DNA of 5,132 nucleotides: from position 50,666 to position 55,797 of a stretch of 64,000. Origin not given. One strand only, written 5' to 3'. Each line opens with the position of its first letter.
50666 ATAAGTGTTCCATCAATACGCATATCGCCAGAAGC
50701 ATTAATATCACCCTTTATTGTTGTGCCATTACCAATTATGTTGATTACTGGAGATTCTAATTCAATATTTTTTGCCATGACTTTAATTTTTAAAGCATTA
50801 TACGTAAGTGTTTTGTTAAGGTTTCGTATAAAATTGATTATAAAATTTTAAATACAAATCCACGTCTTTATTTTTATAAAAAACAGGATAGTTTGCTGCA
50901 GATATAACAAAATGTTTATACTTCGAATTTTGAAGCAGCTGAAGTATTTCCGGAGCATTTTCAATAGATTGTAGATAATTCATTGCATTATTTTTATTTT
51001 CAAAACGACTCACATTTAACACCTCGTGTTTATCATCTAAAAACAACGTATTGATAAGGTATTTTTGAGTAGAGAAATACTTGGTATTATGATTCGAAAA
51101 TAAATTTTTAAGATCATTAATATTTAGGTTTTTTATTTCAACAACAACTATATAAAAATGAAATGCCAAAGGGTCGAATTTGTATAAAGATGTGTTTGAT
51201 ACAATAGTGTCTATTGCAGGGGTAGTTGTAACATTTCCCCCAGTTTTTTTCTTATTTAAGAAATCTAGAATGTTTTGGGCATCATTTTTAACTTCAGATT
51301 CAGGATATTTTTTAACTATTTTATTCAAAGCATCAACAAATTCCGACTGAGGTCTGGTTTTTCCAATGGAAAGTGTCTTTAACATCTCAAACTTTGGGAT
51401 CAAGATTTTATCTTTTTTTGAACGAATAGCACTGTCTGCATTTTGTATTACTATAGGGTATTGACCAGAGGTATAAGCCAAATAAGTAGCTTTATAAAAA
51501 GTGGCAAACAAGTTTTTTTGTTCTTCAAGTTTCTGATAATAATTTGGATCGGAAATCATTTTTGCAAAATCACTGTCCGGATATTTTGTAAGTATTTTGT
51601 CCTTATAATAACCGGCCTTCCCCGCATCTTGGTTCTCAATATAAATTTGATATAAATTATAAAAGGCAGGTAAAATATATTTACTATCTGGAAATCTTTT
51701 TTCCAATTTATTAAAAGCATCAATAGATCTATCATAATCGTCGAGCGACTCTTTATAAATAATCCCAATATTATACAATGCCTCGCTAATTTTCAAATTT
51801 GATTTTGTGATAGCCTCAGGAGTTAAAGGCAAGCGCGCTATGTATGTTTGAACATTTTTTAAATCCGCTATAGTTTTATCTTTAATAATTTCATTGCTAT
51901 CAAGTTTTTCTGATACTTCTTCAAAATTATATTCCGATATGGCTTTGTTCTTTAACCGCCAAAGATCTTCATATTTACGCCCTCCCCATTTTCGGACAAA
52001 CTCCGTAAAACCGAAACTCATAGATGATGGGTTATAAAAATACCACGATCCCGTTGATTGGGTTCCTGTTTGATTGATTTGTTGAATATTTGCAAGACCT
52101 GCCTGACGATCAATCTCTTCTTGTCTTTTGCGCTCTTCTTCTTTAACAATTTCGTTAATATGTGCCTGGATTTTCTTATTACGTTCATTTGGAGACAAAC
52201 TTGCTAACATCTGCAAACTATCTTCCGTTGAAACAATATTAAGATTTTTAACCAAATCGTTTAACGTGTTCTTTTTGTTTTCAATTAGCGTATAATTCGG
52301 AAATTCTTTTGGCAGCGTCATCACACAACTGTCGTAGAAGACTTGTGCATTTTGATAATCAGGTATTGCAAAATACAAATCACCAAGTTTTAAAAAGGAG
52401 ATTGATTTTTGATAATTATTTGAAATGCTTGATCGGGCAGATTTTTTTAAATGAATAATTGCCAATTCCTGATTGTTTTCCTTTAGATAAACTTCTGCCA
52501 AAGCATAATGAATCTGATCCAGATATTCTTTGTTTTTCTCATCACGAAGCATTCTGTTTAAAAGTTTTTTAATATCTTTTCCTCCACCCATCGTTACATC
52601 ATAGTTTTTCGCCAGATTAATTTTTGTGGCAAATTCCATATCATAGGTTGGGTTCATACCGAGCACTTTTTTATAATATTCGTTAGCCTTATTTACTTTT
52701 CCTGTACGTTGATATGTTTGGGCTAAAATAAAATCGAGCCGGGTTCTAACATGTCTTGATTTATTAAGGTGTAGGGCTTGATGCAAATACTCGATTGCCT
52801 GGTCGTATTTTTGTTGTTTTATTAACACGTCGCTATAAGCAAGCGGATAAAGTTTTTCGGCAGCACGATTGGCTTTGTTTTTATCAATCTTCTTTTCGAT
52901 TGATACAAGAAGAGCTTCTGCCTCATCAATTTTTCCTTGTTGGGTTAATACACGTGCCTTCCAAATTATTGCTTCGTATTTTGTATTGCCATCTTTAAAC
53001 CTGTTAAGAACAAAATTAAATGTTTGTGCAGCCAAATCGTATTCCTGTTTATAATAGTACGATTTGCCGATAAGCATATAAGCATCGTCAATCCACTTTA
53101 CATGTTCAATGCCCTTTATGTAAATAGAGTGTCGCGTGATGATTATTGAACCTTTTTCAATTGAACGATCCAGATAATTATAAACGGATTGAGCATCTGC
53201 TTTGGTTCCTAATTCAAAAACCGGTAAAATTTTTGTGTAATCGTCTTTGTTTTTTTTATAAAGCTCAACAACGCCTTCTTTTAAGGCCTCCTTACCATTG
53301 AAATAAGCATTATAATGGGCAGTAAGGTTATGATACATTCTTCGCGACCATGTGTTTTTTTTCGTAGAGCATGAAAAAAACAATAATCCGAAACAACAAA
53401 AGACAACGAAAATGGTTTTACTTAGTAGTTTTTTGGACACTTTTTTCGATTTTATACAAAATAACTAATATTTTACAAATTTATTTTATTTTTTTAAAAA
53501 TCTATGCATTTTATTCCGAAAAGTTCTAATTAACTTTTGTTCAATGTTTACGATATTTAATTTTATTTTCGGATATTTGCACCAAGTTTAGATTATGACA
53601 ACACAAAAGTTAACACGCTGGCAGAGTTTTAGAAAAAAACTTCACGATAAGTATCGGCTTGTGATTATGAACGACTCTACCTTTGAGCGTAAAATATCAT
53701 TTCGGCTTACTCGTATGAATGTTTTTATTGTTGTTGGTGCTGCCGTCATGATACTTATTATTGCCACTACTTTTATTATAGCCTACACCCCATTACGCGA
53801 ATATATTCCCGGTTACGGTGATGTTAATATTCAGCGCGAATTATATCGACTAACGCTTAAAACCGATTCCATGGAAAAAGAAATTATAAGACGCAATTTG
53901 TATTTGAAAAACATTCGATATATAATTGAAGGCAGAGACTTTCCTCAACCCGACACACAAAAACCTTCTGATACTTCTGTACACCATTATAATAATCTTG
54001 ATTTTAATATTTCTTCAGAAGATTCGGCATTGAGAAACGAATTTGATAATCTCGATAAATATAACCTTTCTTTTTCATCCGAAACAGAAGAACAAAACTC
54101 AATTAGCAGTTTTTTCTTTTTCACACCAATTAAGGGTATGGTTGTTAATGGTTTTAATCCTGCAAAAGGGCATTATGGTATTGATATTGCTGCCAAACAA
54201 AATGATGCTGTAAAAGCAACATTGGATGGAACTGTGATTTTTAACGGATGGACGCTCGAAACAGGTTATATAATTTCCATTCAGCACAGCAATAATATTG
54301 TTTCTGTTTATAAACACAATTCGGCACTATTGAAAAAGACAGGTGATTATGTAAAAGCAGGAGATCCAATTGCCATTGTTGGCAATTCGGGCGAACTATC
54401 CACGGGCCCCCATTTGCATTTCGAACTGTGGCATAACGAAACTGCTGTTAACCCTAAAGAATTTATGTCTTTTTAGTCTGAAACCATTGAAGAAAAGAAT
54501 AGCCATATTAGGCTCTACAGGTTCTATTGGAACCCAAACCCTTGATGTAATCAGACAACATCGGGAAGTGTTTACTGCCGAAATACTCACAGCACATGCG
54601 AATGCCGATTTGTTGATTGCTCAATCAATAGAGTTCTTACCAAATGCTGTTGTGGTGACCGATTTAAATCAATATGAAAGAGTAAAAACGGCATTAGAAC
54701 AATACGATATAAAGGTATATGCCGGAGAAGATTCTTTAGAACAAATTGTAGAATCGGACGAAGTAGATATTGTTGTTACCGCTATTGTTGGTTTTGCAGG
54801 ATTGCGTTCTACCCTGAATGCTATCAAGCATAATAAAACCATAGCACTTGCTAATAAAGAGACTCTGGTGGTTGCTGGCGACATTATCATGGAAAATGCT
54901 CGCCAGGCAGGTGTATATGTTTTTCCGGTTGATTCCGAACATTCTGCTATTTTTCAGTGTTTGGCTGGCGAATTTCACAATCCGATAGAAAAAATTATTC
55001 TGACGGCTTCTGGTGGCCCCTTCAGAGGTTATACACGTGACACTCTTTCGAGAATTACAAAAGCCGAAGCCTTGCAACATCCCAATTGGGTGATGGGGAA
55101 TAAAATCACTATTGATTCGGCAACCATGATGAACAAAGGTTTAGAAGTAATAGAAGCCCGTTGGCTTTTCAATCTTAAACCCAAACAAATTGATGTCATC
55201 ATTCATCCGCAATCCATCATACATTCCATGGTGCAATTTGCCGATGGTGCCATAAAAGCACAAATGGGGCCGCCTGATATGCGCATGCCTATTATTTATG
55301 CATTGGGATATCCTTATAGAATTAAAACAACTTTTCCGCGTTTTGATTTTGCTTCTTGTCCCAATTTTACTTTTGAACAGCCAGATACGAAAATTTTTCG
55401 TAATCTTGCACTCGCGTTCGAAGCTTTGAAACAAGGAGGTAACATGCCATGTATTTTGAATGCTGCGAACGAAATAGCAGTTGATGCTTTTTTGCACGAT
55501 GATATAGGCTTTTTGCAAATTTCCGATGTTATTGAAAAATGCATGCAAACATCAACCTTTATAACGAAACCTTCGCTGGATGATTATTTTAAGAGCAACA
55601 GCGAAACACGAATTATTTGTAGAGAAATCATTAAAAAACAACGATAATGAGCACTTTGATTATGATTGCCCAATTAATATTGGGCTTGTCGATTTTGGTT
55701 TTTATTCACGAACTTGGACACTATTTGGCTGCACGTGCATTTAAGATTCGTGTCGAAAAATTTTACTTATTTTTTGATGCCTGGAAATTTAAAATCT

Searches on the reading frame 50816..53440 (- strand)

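Call 90: search_protein_families(library=pfam, proteins=[window:50816-53440:-], max_evalue=0.0001)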
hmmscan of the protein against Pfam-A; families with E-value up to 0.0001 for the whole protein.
window:50816-53440:- (874 aa): 15 families
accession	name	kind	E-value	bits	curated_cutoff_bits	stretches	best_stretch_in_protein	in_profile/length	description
PF13174.12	TPR_6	-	1.1e-17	63.8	26.3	1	553-586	1-33/33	Tetratricopeptide repeat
PF13181.12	TPR_8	-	2.5e-16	58.8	25.7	0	238-265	6-33/34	Tetratricopeptide repeat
PF07719.23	TPR_2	-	2.4e-15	55.8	27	0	203-227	8-32/34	Tetratricopeptide repeat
PF00515.34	TPR_1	-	8.7e-14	51.1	27.8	0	206-227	11-32/34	Tetratricopeptide repeat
PF13424.12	TPR_12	-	3.7e-12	46.7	30.1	0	203-262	10-74/77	Tetratricopeptide repeat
PF13428.12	TPR_14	-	6.7e-12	45.3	23.5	0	200-228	5-33/44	Tetratricopeptide repeat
PF13432.12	TPR_16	-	1.2e-11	45.3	32.7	0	204-265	5-63/65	Tetratricopeptide repeat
PF14559.12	TPR_19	-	4e-10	40.3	25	0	206-264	1-56/68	Tetratricopeptide repeat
PF13176.12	TPR_7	-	2.8e-08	33.6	27.9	0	205-227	8-30/36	Tetratricopeptide repeat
PF25063.1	ARM_TT21_C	-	3.3e-07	30.8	35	0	131-228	34-127/209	Tetratricopeptide repeat protein 21 C-terminal ARM domain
PF09976.15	TPR_21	-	3.3e-07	30.7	25.5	0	120-218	78-168/193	Tetratricopeptide repeat-like domain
PF13374.12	TPR_10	-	2.5e-06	27.7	27.5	0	239-260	8-29/42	Tetratricopeptide repeat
PF12895.13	ANAPC3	-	3.7e-06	27.6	27.2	0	143-220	10-80/82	Anaphase-promoting complex, cyclosome, subunit 3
PF25058.1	ARM_TT21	-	5.1e-06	27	27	0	196-333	7-119/155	Tetratricopeptide repeat protein 21 ARM repeat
PF25064.1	ARM_TT21_5th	-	9.9e-05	23.1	27.8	0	119-191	2-71/117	TT21 fifth ARM repeats domain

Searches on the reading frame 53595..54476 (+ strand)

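Call 90: search_protein_families(library=pfam, proteins=[window:53595-54476:+], max_evalue=0.0001)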
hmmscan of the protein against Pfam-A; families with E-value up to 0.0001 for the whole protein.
window:53595-54476:+ (293 aa): 1 family
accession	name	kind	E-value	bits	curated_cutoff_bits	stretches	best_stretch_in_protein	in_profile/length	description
PF01551.29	Peptidase_M23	-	1.3e-30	105.8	28.7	1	192-287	2-96/96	Peptidase family M23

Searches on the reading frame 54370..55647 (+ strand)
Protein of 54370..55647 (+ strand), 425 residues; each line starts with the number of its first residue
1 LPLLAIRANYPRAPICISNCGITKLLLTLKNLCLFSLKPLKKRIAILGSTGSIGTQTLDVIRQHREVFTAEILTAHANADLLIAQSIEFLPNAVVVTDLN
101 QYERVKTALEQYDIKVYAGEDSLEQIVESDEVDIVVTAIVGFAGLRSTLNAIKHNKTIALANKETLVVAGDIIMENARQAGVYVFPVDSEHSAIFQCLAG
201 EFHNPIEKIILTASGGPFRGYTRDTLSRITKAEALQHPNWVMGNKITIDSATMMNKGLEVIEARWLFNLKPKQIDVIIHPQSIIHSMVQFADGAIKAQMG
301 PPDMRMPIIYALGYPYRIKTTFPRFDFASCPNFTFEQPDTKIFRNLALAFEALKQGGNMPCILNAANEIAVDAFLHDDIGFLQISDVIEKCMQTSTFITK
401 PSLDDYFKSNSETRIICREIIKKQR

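Call 91: search_protein_families(library=pfam, proteins=[window:54370-55647:+], max_evalue=0.0001)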
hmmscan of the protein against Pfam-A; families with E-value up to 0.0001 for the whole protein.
window:54370-55647:+ (425 aa): 3 families
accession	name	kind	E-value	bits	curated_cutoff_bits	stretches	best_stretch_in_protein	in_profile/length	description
PF02670.22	DXP_reductoisom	-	2.4e-44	151.6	21.7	1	44-170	1-129/129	1-deoxy-D-xylulose 5-phosphate reductoisomerase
PF08436.17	DXP_redisom_C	-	8.3e-41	138.5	26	1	184-267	1-84/84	1-deoxy-D-xylulose 5-phosphate reductoisomerase C-terminal domain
PF13288.12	DXPR_C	-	4.1e-40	137.1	27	1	299-414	1-113/115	DXP reductoisomerase C-terminal domain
